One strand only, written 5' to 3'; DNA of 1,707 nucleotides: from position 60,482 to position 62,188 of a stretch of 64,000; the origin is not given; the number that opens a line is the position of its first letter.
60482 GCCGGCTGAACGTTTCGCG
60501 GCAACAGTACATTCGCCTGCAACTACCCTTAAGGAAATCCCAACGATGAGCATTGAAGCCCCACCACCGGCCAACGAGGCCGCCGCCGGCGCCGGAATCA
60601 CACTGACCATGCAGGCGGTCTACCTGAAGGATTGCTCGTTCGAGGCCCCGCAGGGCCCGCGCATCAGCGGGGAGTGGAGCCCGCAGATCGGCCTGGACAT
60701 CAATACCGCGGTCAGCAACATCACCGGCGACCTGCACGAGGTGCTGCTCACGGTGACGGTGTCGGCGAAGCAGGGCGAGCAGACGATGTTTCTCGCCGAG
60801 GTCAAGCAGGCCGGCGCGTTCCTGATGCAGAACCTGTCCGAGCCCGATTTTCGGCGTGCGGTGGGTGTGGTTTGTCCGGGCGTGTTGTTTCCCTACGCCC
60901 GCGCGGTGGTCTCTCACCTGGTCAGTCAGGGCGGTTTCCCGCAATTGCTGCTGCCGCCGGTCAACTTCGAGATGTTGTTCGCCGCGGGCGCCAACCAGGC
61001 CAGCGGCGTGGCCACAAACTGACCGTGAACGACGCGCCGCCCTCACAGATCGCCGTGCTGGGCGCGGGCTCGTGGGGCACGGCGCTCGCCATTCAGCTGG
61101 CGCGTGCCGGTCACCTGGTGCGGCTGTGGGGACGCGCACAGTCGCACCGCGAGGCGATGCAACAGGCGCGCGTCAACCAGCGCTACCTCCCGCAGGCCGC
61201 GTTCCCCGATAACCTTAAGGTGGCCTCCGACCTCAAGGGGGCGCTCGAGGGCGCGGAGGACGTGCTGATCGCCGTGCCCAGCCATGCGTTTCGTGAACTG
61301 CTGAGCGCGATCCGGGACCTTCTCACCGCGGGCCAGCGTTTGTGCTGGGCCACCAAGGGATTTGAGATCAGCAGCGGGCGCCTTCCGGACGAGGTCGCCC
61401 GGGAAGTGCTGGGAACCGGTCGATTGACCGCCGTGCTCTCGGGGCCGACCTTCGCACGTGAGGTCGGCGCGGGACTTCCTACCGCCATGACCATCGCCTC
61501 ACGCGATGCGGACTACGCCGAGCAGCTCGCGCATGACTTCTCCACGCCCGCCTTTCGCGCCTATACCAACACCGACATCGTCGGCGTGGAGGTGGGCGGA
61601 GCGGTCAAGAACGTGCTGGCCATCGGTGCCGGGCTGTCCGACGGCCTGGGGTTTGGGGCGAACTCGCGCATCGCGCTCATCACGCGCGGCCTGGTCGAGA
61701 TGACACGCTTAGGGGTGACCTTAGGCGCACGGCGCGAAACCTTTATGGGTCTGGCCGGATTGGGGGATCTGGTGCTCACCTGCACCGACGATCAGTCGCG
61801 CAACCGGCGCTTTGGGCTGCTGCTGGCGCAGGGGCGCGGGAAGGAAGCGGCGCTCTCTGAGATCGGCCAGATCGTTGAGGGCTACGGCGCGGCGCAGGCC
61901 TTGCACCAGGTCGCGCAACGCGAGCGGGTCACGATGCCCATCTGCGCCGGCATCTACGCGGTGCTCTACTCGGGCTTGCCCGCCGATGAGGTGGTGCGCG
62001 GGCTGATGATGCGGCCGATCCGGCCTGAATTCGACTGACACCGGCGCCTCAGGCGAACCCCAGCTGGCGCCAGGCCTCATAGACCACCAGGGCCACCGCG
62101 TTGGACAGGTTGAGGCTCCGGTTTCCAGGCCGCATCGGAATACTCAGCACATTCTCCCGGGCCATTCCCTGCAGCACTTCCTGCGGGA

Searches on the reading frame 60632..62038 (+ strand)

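Call 59: search_protein_families(library=pfam, proteins=[window:60632-62038:+])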
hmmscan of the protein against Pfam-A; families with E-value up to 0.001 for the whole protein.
window:60632-62038:+ (468 aa): 7 families
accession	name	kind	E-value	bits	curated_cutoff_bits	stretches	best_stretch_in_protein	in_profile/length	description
PF07479.19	NAD_Gly3P_dh_C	-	5.5e-53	179.4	25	1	315-455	1-141/142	NAD-dependent glycerol-3-phosphate dehydrogenase C-terminus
PF01210.29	NAD_Gly3P_dh_N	-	7.1e-49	166.2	23.1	1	139-294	1-156/158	NAD-dependent glycerol-3-phosphate dehydrogenase N-terminus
PF20618.3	GPD_NAD_C_bact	-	1.6e-22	80.2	27.6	1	375-440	1-65/66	Bacterial GPD, NAD-dependent C-terminal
PF02558.23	ApbA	-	4.9e-09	36.4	22.2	1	140-244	1-103/150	Ketopantoate reductase PanE/ApbA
PF03807.23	F420_oxidored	-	5.4e-09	37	21.6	1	139-230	1-82/94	NADP oxidoreductase coenzyme F420-dependent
PF03446.21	NAD_binding_2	-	0.00019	21.9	21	1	139-224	1-73/161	NAD binding domain of 6-phosphogluconate dehydrogenase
PF10727.15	Rossmann-like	-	0.00075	19.7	23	0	139-227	16-92/131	Rossmann-like domain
